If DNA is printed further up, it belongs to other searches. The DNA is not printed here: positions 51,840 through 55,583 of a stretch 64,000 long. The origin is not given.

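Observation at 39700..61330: Seven ~1,000-aa super-repeats of two alternating architectures (A-B-A-A-B-B-A) make up two thirds of the giant protein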

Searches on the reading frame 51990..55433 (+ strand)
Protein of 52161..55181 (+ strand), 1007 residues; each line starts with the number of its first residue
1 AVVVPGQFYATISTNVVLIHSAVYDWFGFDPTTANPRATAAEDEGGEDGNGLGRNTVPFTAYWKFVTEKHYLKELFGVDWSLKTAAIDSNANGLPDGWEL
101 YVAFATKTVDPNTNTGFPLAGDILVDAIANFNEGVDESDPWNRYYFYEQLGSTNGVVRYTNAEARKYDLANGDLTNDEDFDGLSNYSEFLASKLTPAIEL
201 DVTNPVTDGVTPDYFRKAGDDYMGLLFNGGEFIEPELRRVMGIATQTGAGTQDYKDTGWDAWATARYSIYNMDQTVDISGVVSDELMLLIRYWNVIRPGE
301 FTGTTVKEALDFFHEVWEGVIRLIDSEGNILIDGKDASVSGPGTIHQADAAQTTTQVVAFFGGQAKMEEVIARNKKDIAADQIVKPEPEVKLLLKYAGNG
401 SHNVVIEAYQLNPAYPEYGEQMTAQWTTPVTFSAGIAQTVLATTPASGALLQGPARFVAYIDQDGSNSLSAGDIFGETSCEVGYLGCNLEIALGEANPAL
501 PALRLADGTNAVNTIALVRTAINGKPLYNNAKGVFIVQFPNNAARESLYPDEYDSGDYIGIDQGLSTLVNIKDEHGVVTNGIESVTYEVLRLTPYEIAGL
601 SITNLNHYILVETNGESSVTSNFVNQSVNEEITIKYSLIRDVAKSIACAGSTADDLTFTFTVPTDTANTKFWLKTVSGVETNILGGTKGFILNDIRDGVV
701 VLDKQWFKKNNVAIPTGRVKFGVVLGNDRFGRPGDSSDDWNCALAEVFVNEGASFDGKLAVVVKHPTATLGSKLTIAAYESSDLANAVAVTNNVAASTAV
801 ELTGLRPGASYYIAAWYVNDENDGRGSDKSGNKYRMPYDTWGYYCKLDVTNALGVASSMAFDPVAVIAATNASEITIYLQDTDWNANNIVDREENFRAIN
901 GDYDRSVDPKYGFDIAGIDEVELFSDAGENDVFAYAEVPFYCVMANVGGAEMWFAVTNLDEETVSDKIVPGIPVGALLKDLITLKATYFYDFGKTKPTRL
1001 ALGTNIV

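Call 10: search_protein_families(library=pfam, proteins=[window:52161-55181:+], max_evalue=0.01)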
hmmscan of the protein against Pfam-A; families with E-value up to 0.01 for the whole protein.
window:52161-55181:+ (1007 aa): 0 families

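Call 18: find_homologous_proteins(query=window:52416-55433:+, max_evalue=0.00001)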
Query window:52416-55433:+ (1006 aa): 5 proteins with E <= 0.00001 among 8000 candidates.
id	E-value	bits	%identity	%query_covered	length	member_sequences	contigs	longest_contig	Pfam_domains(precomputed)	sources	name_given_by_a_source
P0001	0.0e+0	1295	44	100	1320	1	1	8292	-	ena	-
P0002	2.8e-179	617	97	27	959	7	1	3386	PF18884.6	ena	-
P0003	1.0e-127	446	55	36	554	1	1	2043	-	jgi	jgi:hypothetical protein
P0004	5.1e-92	328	58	18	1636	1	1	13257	PF18884.6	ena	-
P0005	2.9e-15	74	33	19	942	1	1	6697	PF09912.15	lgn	-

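Call 23: find_encoding_contigs(protein=P0005, flank=6000, max_places=4)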
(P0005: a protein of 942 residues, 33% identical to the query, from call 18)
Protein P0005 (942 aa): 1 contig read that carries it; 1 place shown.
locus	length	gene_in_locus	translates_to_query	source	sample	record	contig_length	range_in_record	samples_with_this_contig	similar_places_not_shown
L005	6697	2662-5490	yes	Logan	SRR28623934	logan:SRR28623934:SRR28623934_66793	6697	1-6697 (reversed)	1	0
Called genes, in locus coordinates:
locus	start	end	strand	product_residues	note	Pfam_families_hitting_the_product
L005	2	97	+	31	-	?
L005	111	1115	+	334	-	-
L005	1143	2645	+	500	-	-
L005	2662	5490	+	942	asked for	PF09912:DUF2141 (faint)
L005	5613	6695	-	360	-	?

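Call 27: search_protein_families(library=phrogs, proteins=[L005:111-1115:+, L005:1143-2645:+, P0005, L005:5613-6695:-], max_evalue=0.01)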
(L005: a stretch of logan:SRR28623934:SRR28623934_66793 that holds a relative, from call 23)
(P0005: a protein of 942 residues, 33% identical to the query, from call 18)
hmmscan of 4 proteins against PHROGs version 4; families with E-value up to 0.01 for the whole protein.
L005:111-1115:+ (334 aa): 0 families

L005:1143-2645:+ (500 aa): 0 families

P0005 (942 aa): 0 families

L005:5613-6695:- (360 aa): 2 families
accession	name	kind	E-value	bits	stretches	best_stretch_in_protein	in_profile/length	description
phrog_1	-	integration and excision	4.3e-26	93.3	1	8-340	148-433/611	integrase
phrog_216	-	integration and excision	4.7e-10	40.1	1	121-329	29-212/301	integrase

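Call 34: find_related_loci(query=A2, collection=genome_contigs, flank=10000)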
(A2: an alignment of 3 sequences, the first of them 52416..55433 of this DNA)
Query A2 (1006 aa) in genome_contigs; peptide patterns used: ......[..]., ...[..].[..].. (x = any residue, [..] = any of these).
52 stretches matched a pattern; 12 encode a relative of the query (tblastn E <= 1e-3); 11 distinct loci.
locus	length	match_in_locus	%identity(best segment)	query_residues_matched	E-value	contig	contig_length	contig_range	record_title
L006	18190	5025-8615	62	2-1005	0e+0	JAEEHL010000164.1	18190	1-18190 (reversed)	MAG: Verrucomicrobia bacterium isolate Tb.RUG.121 k141_9111025_flag=1_multi=13.9078_len=18190, whole genome shotgun sequ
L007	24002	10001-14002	54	2-1005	0e+0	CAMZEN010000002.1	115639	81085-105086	MAG TPA_asm: uncultured Verrucomicrobia bacterium isolate SRR10912534_bin.105_metaWRAP_v1.3_MAG genome assembly, contig:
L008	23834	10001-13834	93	1-1005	0e+0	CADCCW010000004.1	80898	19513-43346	uncultured bacterium isolate RUG14537 genome assembly, contig: RUG14537_asm_4, whole genome shotgun sequence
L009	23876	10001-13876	49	3-1005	0e+0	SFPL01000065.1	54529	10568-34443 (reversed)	MAG: Lentisphaeraceae bacterium isolate W3P31.013 Contig17303, whole genome shotgun sequence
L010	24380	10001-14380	50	2-1005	0e+0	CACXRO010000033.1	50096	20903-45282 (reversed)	uncultured bacterium isolate RUG11534 genome assembly, contig: RUG11534_asm_33, whole genome shotgun sequence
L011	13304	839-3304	52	3-1006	0e+0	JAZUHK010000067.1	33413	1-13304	MAG: Kiritimatiellia bacterium isolate T1900045276_TH20190046.MAGScoT_cleanbin_000045 SGB_5922_k141_621903, whole genome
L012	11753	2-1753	66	3-1006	8e-162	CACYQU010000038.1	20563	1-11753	uncultured bacterium isolate RUG12190 genome assembly, contig: RUG12190_asm_38, whole genome shotgun sequence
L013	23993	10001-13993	32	1-997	5e-135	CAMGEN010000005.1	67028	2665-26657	MAG: uncultured Verrucomicrobia bacterium isolate SRR11551368_bin.30_metaWRAP_v1.3_MAG genome assembly, contig: ERZ11474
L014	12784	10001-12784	35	3-1000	3e-82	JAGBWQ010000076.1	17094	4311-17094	MAG: Kiritimatiellae bacterium isolate RGIG9514 Yak_Cecum.Co__c1903882, whole genome shotgun sequence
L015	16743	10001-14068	56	2-986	4e-54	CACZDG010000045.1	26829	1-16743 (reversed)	uncultured bacterium isolate RUG12514 genome assembly, contig: RUG12514_asm_45, whole genome shotgun sequence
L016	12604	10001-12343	32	3-833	6e-66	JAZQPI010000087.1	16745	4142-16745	MAG: Kiritimatiellia bacterium isolate T1900045239_TH20190009.MAGScoT_cleanbin_000071 SGB_5510_k141_2571265, whole genom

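Call 35: search_protein_representatives(alignment_id=A1)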
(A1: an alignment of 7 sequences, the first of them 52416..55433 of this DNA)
Query: 7 sequences, 1041 profile positions. Proteins with E-value up to 0.001 (for the whole library): 891; up to 1e-10: 683; up to 1e-30: 412. The best 150 are listed.
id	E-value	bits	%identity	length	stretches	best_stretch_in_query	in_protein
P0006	0.0e+00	2738.0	-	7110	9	2-858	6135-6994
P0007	0.0e+00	1994.5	-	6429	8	2-1040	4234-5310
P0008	0.0e+00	1971.6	-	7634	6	2-1032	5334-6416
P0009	0.0e+00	1970.7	-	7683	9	2-1033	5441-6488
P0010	0.0e+00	1969.4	-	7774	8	2-1034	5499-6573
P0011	0.0e+00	1906.1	-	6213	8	2-1037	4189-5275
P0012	0.0e+00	1856.0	-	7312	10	1-1037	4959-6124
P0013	0.0e+00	1787.3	-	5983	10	101-1032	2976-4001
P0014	0.0e+00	1786.3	-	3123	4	2-946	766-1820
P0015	0.0e+00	1774.9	-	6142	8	2-1034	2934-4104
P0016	0.0e+00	1714.5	-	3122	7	350-1034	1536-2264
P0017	0.0e+00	1710.2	-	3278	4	2-1035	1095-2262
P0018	0.0e+00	1591.2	-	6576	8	2-1037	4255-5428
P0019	0.0e+00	1512.1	-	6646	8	2-1037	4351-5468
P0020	0.0e+00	1444.6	-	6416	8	2-1031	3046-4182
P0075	2.8e-145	502.3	-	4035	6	2-851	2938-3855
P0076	1.9e-143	496.3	-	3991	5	5-872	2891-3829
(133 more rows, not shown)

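Call 58: predict_structure(alignment_id=A4)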
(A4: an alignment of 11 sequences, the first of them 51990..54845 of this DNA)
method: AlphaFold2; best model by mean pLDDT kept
length: 952 residues; sequences in the alignment: 11
mean_pLDDT: 66.9   pTM: 0.54
mean pLDDT of the five models: 66.9, 62.2, 60.5, 59.8, 58.3
residues with pLDDT >= 90: 8; 70-90: 469; 50-70: 310; < 50: 165
segments of 3 or more residues with pLDDT < 50: 30-32, 92-108, 139-149, 163-172, 176-181, 186-189, 193-198, 205-213, 229-239, 254-256, 260-266, 282-286, 376-398, 878-895, 904-917
pLDDT, mean of each block of 10 residues (from residue 1): 70 81 71 63 82 73 65 80 58 45 44 71 73 59 38 56 47 48 50 47 48 52 56 46 59 51 48 51 51 68 59 74 75 54 76 68 80 55 40 47 65 77 63 64 85 79 79 63 86 80 79 83 72 81 82 73 54 77 69 66 68 79 64 60 75 60 60 58 65 82 79 81 84 84 84 75 76 85 83 70 80 85 71 81 78 83 86 66 36 57 43 40 81 74 66 59
secondary structure, 60 per line:
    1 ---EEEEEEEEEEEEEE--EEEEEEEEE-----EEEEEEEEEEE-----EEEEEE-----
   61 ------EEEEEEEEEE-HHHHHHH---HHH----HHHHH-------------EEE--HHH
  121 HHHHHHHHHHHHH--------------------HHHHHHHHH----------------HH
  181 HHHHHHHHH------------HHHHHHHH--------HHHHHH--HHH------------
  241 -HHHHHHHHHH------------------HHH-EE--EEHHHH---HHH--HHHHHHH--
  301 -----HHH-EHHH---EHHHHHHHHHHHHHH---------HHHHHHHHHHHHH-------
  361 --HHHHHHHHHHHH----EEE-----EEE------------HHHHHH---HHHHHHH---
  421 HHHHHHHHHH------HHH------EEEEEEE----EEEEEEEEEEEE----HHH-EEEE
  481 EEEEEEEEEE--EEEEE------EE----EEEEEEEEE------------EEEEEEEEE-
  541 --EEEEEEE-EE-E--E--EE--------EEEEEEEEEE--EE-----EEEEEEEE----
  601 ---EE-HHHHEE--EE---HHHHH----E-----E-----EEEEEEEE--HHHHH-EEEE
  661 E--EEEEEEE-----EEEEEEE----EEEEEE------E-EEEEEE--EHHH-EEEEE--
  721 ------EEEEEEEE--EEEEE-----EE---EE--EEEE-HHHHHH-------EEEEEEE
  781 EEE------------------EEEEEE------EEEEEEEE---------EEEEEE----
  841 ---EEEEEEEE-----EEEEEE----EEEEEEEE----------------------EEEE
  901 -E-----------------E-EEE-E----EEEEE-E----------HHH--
elements in order (helices of 4 or more, strands of 3 or more residues): E4-17 E20-28 E34-44 E50-55 E67-76 H78-84 H95-99 E113-115 H118-133 H154-162 H179-189 H202-209 H218-223 H242-251 H280-283 H292-298 H318-331 H341-353 H363-374 E379-381 E387-389 H402-407 H411-417 H421-430 E446-452 E457-468 E477-490 E493-497 E510-518 E531-539 E543-549 E570-579 E589-596 H607-610 H620-624 E641-648 H651-655 E657-661 E664-670 E676-682 E687-692 E701-706 E714-718 E727-734 E737-741 E756-759 H761-766 E774-783 E802-807 E814-821 E831-836 E844-851 E857-862 E867-874 E897-900 E922-924 E931-935

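Call 62: search_protein_families(library=pfam, alignment_id=A4, max_evalue=0.01)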
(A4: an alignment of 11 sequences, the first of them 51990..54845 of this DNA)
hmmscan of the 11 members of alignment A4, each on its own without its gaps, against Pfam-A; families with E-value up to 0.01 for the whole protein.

A. member 1, window:51990-54845:+ (952 aa): 0 families

B. families by the number of members that match (of 11 scanned): 2 families
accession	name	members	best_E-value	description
PF18884.5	TSP3_bac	1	0.00076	Bacterial TSP3 repeat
PF20009.4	GEVED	1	0.0077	GEVED domain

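Call 63: fold_search(model_id=the predicted structure, library=pdb)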
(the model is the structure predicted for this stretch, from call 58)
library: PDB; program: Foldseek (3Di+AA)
matches with E <= 10: 1569; with E <= 0.001: 101
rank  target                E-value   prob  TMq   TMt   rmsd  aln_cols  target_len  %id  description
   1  4p99_A                7.9e-08  0.97  0.07  0.13  45.8       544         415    9  Ca2+-stabilized adhesin helps an Antarctic bacterium reach out and bind ice (released 2014-06-18)
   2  1fnf                  8.1e-07  1.00  0.09  0.20  35.5       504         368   12  FRAGMENT OF HUMAN FIBRONECTIN ENCOMPASSING TYPE-III REPEATS 7 THROUGH 10 (released 1996-01-29)
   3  4yfd_A                3.2e-06  0.99  0.10  0.17  37.3       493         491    9  Crystal structure PTP delta Ig1-Fn2 in complex with IL-1RAcP (released 2015-05-06)
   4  3t1w                  3.6e-06  0.99  0.09  0.20  32.8       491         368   10  Structure of the four-domain fragment Fn7B89 of oncofetal fibronectin (released 2012-03-21)
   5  9uvm                  4.2e-06  0.92  0.08  0.16  27.1       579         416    8  The SeMet pili protein of Streptococcus Sanguinis (released 2026-01-21)
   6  2v5y                  5.8e-06  0.96  0.10  0.15  46.2       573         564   10  Crystal structure of the receptor protein tyrosine phosphatase mu ectodomain (released 2007-09-11)
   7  4gh7_D                6.4e-06  1.00  0.09  0.27  25.9       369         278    9  Crystal structure of Anticalin N7A in complex with oncofetal fibronectin fragment Fn7B8 (released 2012-12-26)
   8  6tpw                  6.4e-06  0.99  0.09  0.20  34.7       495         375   10  Crystal structures of FNIII domain one through four of the human leucocyte common antigen-related protein ( LAR) (released 2020-05-13)
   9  8wxd_A                6.7e-06  0.90  0.08  0.15  27.5       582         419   10  Crystal Structure of shaft pilin PilA from Streptococcus sanguinis (released 2025-05-07)
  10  4yfg_A                7.9e-06  0.95  0.09  0.16  37.6       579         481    9  Crystal structure of PTP delta meA3/meB minus variant Ig1-Fn1 (released 2015-05-06)
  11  1tdq_A                9.8e-06  1.00  0.09  0.26  21.9       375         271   12  Structural basis for the interactions between tenascins and the C-type lectin domains from lecticans: evidence for a c (released 2004-08-31)
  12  4gh7_B                9.8e-06  1.00  0.08  0.23  23.9       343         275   11  Crystal structure of Anticalin N7A in complex with oncofetal fibronectin fragment Fn7B8 (released 2012-12-26)
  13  6iaa_A                1.1e-05  0.93  0.08  0.10  25.9       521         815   10  hRobo2 ectodomain (released 2019-03-13)
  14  9vqn                  1.6e-05  0.84  0.08  0.16  27.2       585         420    8  Crystal structure of Se-Met SSA1633 from Streptococcus sanguinis (Phase determination model) (released 2026-01-21)
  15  4yh7_A                1.8e-05  0.94  0.09  0.13  33.4       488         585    9  Crystal structure of PTPdelta ectodomain in complex with IL1RAPL1 (released 2015-05-06)
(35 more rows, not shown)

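Call 69: search_protein_families(library=ncbifam, proteins=[window:51990-54845:+], max_evalue=0.01)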
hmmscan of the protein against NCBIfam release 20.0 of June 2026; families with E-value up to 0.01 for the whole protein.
window:51990-54845:+ (952 aa): 0 families

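Call 94: search_solved_structures(query=A4, max_evalue=1)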
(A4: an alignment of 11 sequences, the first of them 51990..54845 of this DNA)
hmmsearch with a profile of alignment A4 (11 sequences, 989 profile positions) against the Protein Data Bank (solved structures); distinct sequences matched with E-value up to 1: 2.
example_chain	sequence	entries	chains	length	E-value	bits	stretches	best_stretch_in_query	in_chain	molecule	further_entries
26fb_T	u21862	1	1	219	0.2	12.5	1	796-878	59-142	Structural protein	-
9ya0_RA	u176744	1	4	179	0.22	12.4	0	550-574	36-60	Calmodulin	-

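Call 96: find_related_loci(query=P0005, collection=viral_contigs, flank=8000)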
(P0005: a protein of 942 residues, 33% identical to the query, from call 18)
Query P0005 (942 aa) in viral_contigs; peptide patterns used: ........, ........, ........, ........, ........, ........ (x = any residue, [..] = any of these).
5 stretches matched a pattern, but none encodes a relative of the query by tblastn (E <= 1e-3).

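Call 97: find_related_loci(query=A2, collection=viral_contigs, flank=8000)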
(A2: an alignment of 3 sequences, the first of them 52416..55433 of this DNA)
Query A2 (1006 aa) in viral_contigs; peptide patterns used: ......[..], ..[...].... (x = any residue, [..] = any of these).
92 stretches matched a pattern, but none encodes a relative of the query by tblastn (E <= 1e-3).

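Call 99: search_protein_families(library=pfam, proteins=[P0076, P0075], max_evalue=0.01)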
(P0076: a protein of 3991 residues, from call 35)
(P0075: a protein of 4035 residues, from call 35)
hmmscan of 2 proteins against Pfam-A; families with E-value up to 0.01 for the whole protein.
P0076 (3991 aa): 2 families
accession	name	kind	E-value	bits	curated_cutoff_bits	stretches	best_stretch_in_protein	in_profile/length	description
PF13385.13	Laminin_G_3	-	3.1e-15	57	27.6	2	2458-2568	19-112/151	Concanavalin A-like lectin/glucanases superfamily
PF18884.5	TSP3_bac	-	1e-13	51.3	25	2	1531-1552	1-21/22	Bacterial TSP3 repeat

P0075 (4035 aa): 2 families
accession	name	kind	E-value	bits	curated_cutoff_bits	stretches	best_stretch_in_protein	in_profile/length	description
PF18884.5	TSP3_bac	-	2.7e-21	75.5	25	2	1565-1585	1-21/22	Bacterial TSP3 repeat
PF13385.13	Laminin_G_3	-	5.2e-14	53.1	27.6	2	2476-2601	18-115/151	Concanavalin A-like lectin/glucanases superfamily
